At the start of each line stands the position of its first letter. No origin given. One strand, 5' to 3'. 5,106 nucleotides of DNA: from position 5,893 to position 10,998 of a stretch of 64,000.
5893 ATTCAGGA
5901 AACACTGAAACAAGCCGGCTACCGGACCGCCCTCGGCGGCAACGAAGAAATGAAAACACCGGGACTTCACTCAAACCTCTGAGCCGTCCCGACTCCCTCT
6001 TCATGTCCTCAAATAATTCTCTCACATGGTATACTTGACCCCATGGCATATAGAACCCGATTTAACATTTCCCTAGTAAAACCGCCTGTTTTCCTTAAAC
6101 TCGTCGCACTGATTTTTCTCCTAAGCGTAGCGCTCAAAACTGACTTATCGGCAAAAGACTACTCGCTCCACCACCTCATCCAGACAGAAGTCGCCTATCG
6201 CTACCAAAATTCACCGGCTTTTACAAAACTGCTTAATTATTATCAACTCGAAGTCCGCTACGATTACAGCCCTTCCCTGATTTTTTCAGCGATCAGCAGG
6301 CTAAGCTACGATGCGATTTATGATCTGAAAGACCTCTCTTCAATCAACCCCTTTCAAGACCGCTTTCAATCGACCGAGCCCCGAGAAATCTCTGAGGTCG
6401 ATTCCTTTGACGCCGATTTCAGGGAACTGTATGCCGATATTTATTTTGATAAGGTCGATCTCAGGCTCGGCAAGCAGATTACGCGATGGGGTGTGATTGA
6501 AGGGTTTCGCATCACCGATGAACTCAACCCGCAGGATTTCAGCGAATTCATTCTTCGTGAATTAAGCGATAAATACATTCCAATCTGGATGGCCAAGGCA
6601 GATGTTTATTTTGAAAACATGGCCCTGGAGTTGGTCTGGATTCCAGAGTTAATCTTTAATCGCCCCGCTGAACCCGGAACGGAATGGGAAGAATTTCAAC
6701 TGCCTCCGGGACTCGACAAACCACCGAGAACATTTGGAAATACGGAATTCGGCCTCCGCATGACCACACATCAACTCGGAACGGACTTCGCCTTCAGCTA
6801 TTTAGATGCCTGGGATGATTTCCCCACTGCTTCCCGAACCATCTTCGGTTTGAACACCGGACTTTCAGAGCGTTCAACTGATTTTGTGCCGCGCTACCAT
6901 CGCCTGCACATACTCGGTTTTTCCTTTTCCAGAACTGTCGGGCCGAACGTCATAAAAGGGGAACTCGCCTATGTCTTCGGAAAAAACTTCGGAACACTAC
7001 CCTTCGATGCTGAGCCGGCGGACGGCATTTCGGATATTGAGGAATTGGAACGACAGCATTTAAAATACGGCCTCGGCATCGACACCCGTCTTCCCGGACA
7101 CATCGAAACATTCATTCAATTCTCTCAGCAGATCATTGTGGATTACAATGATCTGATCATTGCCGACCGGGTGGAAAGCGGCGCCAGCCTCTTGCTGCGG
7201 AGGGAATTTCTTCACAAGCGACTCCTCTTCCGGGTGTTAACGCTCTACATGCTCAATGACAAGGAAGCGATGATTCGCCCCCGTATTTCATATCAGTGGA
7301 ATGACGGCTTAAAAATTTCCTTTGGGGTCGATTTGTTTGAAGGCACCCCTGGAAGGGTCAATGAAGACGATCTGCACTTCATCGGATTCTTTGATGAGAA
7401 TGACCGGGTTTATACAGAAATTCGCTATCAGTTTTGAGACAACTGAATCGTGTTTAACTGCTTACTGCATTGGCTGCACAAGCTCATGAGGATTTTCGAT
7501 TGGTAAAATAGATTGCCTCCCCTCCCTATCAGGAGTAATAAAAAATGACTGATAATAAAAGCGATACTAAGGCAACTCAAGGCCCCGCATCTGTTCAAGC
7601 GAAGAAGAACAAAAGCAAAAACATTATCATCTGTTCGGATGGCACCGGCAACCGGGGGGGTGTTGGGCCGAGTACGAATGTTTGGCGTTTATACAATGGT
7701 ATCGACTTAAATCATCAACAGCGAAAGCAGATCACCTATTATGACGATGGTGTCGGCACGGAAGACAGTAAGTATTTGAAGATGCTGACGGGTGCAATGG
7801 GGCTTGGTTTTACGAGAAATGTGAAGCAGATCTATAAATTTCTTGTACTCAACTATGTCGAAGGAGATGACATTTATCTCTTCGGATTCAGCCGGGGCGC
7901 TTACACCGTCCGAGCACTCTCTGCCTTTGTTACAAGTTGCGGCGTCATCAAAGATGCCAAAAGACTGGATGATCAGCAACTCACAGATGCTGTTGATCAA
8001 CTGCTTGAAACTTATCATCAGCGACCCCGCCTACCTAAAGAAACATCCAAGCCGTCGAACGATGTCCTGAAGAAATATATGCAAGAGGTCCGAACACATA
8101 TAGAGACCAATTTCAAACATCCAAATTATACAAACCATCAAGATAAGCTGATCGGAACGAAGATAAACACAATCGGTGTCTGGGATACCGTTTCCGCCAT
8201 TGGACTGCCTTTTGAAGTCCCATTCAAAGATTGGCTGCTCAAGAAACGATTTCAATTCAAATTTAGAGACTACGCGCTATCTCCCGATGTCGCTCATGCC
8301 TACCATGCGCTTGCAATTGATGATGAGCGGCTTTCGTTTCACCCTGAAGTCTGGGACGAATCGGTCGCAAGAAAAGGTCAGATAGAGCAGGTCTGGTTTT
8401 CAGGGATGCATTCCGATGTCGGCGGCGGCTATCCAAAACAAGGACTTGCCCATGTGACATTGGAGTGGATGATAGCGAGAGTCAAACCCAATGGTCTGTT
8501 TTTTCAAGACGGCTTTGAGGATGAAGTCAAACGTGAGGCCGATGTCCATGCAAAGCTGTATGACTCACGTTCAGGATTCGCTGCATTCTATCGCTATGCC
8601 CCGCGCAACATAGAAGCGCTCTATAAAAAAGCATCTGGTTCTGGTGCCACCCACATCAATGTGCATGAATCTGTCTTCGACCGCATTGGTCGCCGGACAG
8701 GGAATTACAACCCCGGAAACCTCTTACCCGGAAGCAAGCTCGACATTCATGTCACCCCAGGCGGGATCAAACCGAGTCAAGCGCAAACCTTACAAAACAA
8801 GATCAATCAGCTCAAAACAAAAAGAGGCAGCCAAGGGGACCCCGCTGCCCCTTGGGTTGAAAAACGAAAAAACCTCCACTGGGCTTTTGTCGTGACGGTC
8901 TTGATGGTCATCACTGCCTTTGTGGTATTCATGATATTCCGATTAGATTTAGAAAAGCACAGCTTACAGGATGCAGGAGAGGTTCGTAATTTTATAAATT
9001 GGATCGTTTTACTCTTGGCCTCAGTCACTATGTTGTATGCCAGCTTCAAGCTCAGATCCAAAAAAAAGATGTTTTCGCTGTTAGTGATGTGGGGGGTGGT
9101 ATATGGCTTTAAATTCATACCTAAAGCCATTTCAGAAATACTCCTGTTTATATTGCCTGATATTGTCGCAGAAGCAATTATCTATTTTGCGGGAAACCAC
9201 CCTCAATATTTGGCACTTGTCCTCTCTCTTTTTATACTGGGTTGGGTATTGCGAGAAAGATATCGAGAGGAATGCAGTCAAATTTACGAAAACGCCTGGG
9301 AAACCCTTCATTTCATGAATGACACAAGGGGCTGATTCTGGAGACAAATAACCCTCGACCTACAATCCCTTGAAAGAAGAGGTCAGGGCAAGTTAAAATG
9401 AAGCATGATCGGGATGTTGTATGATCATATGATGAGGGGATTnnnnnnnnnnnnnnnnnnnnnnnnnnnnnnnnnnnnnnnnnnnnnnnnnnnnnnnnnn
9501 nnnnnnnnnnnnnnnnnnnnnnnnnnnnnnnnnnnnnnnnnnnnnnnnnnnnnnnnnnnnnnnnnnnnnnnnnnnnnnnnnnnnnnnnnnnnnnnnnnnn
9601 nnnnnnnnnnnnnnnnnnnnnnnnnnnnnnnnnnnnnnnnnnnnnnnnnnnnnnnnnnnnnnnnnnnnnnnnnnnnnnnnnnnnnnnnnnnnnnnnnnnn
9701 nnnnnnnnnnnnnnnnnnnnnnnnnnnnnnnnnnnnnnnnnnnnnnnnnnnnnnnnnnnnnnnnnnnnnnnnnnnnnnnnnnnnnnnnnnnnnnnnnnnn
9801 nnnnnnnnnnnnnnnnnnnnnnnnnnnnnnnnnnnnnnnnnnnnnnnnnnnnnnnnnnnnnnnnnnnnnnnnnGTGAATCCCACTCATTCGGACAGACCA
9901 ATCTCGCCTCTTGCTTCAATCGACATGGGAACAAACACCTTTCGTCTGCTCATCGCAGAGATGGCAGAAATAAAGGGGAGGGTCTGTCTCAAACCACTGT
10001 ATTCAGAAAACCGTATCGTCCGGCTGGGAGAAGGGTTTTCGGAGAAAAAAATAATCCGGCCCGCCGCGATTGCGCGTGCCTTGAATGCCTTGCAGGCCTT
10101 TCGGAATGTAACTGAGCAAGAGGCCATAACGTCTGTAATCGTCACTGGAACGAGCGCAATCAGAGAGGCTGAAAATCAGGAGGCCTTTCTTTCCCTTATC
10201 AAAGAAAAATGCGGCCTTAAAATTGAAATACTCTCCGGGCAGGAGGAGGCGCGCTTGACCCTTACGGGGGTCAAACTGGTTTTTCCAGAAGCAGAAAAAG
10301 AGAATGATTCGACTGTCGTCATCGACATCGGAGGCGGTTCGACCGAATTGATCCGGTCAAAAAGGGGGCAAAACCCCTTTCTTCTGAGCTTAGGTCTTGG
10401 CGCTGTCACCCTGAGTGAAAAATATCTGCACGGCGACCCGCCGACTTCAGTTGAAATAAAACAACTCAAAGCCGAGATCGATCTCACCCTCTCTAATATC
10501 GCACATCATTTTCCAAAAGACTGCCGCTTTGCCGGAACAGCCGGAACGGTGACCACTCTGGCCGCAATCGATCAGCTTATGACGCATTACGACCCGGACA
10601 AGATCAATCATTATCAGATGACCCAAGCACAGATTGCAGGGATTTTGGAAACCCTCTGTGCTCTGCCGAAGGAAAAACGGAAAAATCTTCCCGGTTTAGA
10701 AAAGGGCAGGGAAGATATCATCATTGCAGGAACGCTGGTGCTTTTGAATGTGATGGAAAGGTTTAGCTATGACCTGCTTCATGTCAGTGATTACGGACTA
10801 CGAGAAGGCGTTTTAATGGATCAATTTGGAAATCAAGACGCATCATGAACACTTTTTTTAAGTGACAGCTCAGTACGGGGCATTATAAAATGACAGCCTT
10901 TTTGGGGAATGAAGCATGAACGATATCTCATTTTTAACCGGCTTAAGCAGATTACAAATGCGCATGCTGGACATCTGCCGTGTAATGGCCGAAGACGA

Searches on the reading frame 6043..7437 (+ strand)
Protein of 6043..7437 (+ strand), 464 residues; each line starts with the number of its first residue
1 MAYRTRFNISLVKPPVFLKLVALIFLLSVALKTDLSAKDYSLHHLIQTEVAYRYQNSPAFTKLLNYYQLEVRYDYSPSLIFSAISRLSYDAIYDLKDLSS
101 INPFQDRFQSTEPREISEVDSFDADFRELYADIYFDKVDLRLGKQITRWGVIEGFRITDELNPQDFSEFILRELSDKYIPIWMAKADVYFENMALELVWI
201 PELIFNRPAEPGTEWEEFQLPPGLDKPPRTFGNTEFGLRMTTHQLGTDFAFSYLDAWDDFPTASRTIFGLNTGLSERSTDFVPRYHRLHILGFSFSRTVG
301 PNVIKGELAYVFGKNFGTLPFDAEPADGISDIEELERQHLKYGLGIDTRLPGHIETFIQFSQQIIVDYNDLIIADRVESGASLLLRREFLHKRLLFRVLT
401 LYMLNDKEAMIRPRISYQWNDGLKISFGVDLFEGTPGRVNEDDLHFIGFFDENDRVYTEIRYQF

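Call 85: search_protein_families(library=pfam, proteins=[window:6043-7437:+], max_evalue=0.00001)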
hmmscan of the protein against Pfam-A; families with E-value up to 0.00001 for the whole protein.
window:6043-7437:+ (464 aa): 1 family
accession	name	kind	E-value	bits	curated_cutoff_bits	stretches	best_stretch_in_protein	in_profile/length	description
PF06980.17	DUF1302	-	3.2e-14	53.3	23.2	1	70-313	90-365/541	Protein of unknown function (DUF1302)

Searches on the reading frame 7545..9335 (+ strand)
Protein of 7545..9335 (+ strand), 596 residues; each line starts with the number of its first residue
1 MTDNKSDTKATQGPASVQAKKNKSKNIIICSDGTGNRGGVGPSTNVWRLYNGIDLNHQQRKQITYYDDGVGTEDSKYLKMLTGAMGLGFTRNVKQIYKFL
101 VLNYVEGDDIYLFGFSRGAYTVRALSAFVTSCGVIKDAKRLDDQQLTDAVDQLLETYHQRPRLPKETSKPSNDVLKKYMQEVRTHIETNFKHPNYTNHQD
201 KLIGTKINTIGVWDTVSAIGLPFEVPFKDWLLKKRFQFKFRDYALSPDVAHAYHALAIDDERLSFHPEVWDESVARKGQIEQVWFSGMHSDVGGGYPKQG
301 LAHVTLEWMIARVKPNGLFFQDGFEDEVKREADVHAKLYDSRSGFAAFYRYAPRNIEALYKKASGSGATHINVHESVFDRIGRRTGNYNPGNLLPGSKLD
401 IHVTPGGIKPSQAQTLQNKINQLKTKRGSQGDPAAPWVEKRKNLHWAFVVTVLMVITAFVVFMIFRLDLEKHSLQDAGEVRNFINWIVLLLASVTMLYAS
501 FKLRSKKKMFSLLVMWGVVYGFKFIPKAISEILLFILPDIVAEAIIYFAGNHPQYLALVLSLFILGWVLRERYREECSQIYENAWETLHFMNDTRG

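Call 85: search_protein_families(library=pfam, proteins=[window:7545-9335:+], max_evalue=0.00001)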
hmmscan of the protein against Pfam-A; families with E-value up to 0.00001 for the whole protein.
window:7545-9335:+ (596 aa): 1 family
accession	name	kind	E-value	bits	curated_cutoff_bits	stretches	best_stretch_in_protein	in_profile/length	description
PF09994.14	T6SS_Tle1-like_cat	-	3.4e-75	253.5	27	1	25-311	1-286/287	T6SS, Phospholipase effector Tle1-like, catalytic domain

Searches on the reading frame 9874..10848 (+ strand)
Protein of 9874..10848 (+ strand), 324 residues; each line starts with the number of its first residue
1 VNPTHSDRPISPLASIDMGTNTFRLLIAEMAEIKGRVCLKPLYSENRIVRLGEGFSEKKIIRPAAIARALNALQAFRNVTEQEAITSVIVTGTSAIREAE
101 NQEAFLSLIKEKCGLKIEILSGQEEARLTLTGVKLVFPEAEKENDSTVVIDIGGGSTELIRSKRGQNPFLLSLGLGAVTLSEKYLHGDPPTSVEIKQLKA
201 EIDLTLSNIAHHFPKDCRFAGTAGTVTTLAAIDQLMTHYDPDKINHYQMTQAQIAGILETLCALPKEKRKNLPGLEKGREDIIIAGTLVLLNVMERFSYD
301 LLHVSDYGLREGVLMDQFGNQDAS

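Call 85: search_protein_families(library=pfam, proteins=[window:9874-10848:+], max_evalue=0.00001)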
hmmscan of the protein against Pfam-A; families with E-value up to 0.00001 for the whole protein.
window:9874-10848:+ (324 aa): 1 family
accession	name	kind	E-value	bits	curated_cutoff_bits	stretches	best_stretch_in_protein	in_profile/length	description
PF02541.22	Ppx-GppA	-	7.3e-67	226.2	27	1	34-318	9-282/285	Ppx/GppA phosphatase family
